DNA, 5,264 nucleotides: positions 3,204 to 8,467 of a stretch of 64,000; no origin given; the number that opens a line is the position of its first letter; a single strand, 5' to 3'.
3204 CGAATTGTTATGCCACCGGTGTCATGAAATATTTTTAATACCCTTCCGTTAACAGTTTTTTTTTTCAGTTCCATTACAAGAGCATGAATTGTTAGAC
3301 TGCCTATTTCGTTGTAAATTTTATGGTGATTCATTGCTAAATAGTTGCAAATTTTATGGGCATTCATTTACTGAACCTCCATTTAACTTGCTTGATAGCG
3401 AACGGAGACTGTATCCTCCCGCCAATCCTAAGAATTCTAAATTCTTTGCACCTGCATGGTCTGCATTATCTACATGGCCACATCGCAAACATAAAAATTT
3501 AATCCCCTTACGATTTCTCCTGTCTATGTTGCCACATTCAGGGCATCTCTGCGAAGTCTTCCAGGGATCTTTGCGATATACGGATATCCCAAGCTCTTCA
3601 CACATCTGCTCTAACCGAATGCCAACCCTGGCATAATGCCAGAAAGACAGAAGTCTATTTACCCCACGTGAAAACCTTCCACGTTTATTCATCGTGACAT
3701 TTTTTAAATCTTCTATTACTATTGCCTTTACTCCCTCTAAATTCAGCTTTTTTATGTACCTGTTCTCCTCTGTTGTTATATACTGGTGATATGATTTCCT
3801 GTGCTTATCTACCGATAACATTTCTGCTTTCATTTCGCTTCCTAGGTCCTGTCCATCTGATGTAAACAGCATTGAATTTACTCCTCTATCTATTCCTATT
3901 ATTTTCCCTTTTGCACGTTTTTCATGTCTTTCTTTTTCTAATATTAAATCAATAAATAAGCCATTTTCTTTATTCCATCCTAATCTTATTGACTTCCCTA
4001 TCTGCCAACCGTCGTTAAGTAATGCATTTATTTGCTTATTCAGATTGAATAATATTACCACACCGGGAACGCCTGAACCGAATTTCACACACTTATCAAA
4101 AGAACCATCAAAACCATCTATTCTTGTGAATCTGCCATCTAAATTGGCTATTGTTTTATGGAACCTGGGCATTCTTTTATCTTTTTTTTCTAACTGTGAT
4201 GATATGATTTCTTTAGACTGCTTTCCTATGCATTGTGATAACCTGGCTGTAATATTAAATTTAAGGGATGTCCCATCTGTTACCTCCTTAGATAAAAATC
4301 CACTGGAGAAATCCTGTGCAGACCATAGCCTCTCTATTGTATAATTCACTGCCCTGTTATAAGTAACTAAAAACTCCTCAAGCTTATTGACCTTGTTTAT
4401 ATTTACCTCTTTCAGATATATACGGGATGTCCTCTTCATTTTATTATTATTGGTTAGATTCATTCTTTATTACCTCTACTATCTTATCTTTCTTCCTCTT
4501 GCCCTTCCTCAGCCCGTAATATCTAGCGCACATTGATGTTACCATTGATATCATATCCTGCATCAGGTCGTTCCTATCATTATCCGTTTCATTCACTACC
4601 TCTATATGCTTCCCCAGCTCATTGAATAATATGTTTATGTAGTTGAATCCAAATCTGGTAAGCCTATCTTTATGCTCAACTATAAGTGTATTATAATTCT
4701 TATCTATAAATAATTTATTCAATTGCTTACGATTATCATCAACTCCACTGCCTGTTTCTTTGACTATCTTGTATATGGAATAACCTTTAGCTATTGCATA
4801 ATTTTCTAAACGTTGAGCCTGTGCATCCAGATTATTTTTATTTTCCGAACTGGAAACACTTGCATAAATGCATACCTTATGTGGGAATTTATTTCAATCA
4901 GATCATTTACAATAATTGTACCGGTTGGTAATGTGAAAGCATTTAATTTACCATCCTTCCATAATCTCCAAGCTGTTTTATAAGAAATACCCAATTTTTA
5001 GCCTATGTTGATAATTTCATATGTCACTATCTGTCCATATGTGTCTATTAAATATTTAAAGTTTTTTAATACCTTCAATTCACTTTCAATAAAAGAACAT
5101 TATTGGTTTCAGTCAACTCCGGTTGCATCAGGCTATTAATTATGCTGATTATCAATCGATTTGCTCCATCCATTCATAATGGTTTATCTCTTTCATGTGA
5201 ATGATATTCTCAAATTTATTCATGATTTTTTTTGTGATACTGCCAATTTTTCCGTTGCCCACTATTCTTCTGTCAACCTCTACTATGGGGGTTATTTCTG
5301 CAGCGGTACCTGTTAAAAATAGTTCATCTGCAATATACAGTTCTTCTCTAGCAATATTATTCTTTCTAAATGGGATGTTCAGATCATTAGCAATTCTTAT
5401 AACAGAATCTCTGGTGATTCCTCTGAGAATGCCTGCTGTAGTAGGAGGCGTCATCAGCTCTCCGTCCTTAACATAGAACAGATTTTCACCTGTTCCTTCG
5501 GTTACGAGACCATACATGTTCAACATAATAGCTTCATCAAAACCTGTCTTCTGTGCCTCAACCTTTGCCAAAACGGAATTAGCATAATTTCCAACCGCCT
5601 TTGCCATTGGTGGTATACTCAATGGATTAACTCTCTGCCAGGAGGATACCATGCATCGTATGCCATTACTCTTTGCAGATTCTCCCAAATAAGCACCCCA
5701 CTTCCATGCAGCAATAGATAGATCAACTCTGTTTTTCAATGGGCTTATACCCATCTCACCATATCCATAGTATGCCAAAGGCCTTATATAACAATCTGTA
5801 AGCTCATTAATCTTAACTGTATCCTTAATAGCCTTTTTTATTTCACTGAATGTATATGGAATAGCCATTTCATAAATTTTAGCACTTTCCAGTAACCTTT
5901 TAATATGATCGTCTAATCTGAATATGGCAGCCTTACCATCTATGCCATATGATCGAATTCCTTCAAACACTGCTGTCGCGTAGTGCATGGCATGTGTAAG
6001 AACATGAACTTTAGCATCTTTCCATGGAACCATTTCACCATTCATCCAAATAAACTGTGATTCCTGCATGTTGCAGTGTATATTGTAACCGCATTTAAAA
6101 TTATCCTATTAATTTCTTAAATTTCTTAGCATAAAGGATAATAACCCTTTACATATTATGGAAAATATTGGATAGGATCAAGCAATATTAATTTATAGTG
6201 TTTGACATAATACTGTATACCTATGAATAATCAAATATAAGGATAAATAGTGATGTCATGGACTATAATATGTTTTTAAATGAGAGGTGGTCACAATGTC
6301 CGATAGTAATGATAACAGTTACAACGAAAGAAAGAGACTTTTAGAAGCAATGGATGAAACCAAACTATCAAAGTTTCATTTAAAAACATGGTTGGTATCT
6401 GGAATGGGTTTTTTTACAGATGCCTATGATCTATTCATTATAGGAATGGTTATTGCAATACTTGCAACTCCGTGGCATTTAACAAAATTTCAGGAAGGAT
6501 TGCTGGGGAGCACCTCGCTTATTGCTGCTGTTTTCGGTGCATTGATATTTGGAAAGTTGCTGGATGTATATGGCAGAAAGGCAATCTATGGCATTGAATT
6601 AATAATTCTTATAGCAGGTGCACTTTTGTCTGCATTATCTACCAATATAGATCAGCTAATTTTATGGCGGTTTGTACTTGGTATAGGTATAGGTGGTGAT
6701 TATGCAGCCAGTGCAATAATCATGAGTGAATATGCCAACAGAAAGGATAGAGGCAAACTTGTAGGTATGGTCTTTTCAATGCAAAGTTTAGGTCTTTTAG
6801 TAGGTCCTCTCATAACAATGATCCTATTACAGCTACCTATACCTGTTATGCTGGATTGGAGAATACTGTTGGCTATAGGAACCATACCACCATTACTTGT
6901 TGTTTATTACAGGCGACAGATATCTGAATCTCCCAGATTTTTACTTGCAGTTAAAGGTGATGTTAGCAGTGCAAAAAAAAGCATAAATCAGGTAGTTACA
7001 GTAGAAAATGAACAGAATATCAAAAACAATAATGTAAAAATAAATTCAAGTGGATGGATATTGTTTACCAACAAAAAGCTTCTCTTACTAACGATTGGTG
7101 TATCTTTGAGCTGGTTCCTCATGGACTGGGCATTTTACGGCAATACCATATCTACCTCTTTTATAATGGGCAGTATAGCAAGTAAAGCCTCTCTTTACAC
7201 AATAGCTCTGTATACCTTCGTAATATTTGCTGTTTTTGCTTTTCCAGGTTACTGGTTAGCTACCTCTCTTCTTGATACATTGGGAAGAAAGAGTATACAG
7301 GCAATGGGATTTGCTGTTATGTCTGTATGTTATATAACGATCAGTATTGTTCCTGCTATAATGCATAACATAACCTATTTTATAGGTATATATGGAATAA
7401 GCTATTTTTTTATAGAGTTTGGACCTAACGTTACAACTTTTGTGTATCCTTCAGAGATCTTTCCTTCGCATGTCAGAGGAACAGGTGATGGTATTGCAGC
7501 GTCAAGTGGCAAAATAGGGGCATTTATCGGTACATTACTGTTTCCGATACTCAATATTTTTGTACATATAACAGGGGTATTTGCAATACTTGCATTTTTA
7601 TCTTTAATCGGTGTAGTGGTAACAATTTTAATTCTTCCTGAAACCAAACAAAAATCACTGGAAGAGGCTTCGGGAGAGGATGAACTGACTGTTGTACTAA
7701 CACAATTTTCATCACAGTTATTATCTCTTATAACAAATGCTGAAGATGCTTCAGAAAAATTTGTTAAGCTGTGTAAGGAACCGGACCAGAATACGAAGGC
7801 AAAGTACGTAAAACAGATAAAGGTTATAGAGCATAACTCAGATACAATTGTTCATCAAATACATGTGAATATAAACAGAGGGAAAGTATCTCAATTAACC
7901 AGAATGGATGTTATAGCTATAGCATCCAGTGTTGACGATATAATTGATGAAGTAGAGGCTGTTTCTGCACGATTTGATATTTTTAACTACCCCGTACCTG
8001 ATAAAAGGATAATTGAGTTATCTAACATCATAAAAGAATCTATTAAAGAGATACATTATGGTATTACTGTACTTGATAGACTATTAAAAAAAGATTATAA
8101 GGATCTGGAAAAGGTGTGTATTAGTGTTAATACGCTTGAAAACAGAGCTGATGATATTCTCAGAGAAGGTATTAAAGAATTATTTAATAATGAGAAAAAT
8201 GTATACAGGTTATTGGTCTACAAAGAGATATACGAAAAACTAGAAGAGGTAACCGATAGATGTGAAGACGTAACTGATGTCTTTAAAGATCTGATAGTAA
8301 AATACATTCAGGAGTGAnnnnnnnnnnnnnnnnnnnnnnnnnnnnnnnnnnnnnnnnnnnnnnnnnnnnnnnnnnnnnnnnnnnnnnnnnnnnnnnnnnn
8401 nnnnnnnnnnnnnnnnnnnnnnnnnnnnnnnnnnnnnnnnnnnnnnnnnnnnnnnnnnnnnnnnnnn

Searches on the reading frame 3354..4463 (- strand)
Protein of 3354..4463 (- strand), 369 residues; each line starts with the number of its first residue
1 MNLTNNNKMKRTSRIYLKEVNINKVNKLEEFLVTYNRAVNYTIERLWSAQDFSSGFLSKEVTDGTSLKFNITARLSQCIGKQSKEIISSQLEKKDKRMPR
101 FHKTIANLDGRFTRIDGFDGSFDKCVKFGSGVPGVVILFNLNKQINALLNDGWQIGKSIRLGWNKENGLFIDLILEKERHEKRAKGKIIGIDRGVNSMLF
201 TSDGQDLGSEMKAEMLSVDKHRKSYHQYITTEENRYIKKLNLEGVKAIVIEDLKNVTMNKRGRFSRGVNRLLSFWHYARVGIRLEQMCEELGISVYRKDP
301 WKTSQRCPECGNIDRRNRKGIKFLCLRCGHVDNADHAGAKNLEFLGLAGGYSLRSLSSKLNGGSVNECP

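Call 52: search_protein_families(library=pfam, proteins=[window:3354-4463:-], max_evalue=0.01)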
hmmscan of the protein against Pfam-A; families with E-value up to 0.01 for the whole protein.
window:3354-4463:- (369 aa): 1 family
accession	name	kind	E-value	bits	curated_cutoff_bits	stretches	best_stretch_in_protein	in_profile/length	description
PF07282.18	Cas12f1-like_TNB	-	8.1e-16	58.4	26.3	1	282-342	6-60/60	Cas12f1-like, TNB domain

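Call 59: search_protein_families(library=ncbifam, proteins=[window:3354-4463:-], max_evalue=0.001)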
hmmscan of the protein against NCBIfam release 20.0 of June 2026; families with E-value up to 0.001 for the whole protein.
window:3354-4463:- (369 aa): 5 families
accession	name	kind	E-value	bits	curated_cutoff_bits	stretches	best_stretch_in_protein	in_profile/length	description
NF040570.1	guided_TnpB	subfamily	1.3e-27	97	100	1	77-342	75-386/389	RNA-guided endonuclease TnpB family protein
NF049972.1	CRISPR_Cas12f2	exception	2.7e-16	59.4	450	1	237-341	407-514/524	type V CRISPR-associated effector Cas12f2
TIGR01766.2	TIGR01766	domain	9.4e-09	35.7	32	1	235-304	14-82/82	IS200/IS605 family accessory protein TnpB-related protein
NF038281.1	IS200_TnpB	exception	4.7e-08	32.6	425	1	225-343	236-356/360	IS200/IS605 family element RNA-guided endonuclease TnpB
NF038280.1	IS607_TnpB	exception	1.1e-06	27.8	350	1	247-343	293-389/431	IS607 family element RNA-guided endonuclease TnpB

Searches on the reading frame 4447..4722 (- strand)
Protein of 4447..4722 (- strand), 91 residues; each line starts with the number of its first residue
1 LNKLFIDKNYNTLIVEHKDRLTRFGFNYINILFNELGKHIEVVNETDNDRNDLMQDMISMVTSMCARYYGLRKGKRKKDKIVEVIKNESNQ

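Call 52: search_protein_families(library=pfam, proteins=[window:4447-4722:-], max_evalue=0.01)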
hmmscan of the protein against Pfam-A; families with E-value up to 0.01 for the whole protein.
window:4447-4722:- (91 aa): 1 family
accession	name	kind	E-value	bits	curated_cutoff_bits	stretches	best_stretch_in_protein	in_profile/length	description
PF00239.26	Resolvase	-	1.8e-05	25.3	23.3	1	11-80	65-135/145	Resolvase, N terminal domain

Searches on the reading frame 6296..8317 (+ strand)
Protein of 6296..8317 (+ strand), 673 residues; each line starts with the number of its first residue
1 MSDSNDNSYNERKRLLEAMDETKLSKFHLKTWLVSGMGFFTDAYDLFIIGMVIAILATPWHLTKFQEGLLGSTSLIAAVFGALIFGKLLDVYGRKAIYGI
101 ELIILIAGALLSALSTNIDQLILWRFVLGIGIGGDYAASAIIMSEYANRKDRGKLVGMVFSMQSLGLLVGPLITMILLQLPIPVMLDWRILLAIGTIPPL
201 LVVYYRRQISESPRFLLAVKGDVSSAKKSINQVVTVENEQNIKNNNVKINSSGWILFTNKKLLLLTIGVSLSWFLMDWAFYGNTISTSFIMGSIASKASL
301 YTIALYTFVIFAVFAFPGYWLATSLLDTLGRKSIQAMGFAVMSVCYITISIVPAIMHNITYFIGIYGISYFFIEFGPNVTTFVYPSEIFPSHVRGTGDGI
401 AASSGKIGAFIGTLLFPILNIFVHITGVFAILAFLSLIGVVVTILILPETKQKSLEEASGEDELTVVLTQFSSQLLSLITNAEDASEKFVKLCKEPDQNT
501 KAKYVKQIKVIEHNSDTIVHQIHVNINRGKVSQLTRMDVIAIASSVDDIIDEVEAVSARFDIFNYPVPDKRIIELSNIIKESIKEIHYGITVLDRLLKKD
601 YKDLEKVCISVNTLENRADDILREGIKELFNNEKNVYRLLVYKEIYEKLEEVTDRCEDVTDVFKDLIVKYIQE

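Call 40: find_encoding_contigs(protein=window:6296-8317:+, flank=4000, max_places=8)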
Protein window:6296-8317:+ (673 aa): 19 contigs read that carry it; 8 places shown.
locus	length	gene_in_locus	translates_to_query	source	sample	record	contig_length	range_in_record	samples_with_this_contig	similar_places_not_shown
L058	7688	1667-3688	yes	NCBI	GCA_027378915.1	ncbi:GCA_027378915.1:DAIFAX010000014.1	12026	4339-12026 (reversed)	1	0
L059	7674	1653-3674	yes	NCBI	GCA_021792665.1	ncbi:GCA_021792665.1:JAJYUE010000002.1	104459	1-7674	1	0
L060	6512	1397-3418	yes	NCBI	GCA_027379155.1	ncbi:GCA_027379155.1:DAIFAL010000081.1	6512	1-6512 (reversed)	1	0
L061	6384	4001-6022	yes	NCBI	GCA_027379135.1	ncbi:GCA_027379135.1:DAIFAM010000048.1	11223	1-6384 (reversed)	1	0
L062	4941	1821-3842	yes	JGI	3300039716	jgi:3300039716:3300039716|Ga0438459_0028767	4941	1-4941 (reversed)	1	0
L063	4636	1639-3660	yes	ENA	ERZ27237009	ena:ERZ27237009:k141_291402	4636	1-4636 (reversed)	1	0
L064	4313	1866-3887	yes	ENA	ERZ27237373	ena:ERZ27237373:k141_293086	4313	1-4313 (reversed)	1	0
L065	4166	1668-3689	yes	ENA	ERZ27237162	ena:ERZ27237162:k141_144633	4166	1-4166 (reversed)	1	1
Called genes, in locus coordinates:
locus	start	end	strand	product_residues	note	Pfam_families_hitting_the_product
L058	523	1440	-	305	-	PF01063:Aminotran_4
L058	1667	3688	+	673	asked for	PF00083:Sugar_tr, PF07690:MFS_1, PF01865:PhoU_div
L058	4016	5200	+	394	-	PF01385:OrfB_IS605, PF07282:Cas12f1-like_TNB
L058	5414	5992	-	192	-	PF13404:HTH_AsnC-type, PF13412:HTH_24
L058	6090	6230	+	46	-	PF04945:YHS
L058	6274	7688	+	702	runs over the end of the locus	PF04945:YHS (weak), PF00122:E1-E2_ATPase, PF00702:Hydrolase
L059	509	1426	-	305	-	PF01063:Aminotran_4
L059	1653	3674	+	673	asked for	PF00083:Sugar_tr, PF07690:MFS_1, PF01865:PhoU_div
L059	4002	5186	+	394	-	PF01385:OrfB_IS605, PF07282:Cas12f1-like_TNB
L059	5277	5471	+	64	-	-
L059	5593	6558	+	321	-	-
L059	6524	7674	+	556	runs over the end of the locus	PF00437:T2SSE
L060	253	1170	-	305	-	PF01063:Aminotran_4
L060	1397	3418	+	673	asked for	PF00083:Sugar_tr, PF07690:MFS_1, PF01865:PhoU_div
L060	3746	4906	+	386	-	PF01385:OrfB_IS605, PF07282:Cas12f1-like_TNB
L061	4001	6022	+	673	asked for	PF00083:Sugar_tr, PF07690:MFS_1, PF01865:PhoU_div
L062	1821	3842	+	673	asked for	PF00083:Sugar_tr, PF07690:MFS_1, PF01865:PhoU_div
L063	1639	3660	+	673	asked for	PF00083:Sugar_tr, PF07690:MFS_1, PF01865:PhoU_div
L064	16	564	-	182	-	PF00239:Resolvase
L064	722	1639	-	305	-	PF01063:Aminotran_4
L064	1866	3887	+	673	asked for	PF00083:Sugar_tr, PF07690:MFS_1, PF01865:PhoU_div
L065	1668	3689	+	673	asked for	PF00083:Sugar_tr, PF07690:MFS_1, PF01865:PhoU_div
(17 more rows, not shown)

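Call 52: search_protein_families(library=pfam, proteins=[L064:16-564:-], max_evalue=0.01)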
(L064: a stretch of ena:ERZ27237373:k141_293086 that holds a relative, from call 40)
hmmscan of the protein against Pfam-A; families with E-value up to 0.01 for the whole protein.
L064:16-564:- (182 aa): 1 family
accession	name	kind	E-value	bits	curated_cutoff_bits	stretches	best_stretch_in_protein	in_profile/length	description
PF00239.26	Resolvase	-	6.6e-18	65.6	23.3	1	42-173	2-137/145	Resolvase, N terminal domain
